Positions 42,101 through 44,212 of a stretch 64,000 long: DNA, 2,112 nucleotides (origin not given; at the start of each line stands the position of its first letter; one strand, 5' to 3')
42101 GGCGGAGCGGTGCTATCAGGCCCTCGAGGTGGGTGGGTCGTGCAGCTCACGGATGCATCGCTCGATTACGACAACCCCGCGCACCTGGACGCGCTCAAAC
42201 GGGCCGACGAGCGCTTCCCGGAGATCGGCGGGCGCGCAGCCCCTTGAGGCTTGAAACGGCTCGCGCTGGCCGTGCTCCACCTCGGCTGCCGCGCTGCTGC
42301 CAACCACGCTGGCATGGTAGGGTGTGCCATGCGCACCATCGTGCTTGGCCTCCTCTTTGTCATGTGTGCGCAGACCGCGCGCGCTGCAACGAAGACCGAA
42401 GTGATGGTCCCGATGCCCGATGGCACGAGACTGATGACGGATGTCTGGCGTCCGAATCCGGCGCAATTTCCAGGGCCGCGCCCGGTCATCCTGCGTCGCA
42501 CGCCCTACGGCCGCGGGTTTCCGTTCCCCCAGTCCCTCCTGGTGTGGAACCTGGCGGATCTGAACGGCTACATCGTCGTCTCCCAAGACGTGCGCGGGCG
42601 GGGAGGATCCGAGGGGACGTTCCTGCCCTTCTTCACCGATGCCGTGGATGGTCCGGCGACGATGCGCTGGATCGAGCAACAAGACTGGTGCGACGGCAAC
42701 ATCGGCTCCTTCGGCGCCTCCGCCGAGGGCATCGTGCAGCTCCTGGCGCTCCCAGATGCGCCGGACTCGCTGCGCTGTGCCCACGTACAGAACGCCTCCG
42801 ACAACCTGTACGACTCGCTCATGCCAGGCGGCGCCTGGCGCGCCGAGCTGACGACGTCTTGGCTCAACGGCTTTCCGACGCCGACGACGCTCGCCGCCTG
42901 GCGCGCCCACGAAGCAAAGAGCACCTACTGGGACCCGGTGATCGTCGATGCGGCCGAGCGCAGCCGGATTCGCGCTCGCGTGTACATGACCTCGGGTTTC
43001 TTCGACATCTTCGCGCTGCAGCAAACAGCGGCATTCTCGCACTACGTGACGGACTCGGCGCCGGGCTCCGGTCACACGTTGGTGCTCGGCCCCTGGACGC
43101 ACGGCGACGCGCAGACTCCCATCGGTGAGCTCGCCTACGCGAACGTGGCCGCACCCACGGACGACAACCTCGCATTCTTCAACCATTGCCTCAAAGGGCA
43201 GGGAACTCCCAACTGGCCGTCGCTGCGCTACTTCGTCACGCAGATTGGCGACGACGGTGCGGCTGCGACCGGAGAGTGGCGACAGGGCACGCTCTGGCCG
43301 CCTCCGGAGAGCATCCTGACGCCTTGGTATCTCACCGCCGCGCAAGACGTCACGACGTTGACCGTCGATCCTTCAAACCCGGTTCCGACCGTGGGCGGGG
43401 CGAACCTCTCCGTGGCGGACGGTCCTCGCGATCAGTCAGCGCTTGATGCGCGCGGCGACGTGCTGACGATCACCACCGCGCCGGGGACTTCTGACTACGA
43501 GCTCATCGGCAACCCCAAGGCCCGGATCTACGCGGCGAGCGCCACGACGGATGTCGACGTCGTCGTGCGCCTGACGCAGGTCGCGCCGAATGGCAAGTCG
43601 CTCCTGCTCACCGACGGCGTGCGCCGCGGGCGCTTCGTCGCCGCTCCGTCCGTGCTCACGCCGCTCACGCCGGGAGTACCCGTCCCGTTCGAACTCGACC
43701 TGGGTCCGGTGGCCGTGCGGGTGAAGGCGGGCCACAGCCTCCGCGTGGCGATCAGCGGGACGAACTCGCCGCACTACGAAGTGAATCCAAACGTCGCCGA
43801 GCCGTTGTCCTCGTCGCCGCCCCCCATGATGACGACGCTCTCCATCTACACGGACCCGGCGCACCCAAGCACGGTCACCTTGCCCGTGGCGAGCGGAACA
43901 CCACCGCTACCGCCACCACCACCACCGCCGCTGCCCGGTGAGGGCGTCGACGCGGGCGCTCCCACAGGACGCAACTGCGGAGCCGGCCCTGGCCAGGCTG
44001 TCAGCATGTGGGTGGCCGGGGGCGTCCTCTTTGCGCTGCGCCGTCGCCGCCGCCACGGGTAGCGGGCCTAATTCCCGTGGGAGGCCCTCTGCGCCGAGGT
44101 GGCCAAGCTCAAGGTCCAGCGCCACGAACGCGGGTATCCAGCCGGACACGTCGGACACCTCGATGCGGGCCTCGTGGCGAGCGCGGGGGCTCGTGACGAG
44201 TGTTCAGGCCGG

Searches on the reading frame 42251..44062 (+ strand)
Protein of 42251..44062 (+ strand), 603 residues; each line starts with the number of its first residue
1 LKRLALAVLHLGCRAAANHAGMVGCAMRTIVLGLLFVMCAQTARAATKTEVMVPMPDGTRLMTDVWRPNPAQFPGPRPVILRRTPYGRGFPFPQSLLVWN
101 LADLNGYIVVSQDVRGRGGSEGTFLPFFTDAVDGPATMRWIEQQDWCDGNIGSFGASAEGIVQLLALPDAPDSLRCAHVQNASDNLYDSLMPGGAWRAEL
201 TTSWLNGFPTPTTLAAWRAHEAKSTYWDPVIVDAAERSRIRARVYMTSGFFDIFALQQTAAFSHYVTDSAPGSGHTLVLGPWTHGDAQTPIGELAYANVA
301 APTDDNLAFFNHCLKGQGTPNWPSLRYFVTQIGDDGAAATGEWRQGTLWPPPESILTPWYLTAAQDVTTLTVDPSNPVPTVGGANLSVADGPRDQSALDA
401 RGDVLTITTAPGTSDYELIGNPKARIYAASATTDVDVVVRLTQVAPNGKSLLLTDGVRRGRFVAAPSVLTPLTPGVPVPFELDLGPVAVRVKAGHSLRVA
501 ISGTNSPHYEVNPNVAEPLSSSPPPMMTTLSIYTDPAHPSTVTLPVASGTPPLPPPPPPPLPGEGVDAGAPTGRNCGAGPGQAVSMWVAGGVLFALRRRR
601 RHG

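Call 71: search_protein_families(library=pfam, proteins=[window:42251-44062:+], max_evalue=0.0001)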
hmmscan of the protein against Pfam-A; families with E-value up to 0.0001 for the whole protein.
window:42251-44062:+ (603 aa): 2 families
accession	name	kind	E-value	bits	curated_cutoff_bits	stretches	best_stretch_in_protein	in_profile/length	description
PF02129.25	Peptidase_S15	-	1.9e-41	143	23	2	57-204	1-151/262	X-Pro dipeptidyl-peptidase (S15 family)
PF08530.16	PepX_C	-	2.1e-35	123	22.5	1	323-542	7-216/217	X-Pro dipeptidyl-peptidase C-terminal non-catalytic domain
